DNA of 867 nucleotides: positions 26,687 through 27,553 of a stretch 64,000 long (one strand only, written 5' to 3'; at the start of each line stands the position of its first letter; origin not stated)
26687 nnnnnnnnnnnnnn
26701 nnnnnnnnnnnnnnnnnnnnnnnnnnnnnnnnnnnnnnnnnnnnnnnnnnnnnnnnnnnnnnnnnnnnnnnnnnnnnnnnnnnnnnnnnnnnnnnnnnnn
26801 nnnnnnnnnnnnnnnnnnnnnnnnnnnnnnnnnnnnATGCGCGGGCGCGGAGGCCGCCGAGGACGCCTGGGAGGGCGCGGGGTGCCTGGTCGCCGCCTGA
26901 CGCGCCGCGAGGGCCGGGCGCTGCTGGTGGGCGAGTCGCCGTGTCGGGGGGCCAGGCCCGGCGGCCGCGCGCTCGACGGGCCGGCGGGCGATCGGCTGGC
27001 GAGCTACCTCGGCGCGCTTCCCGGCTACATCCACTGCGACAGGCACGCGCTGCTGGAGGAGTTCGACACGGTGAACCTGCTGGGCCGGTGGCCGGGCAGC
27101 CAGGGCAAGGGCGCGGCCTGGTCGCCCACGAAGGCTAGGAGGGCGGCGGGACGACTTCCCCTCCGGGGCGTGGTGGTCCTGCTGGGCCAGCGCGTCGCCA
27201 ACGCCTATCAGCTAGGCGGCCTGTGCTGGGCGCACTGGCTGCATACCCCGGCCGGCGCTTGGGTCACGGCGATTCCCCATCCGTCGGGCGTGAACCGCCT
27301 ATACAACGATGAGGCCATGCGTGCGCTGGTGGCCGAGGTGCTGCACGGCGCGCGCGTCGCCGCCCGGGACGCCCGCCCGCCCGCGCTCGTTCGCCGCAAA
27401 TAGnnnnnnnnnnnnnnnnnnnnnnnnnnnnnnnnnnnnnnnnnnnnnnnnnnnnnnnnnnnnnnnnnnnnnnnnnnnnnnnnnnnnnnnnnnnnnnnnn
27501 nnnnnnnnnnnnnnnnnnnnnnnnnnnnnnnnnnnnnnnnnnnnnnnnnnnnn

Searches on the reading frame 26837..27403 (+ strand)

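Call 15: search_protein_families(library=pfam, proteins=[window:26837-27403:+], max_evalue=0.01)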
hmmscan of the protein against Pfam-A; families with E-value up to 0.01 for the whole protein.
window:26837-27403:+ (188 aa): 1 family
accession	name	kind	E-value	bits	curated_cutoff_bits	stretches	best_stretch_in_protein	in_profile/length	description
PF03167.25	UDG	-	0.0001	22.9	24.3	1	26-162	8-134/141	Uracil DNA glycosylase superfamily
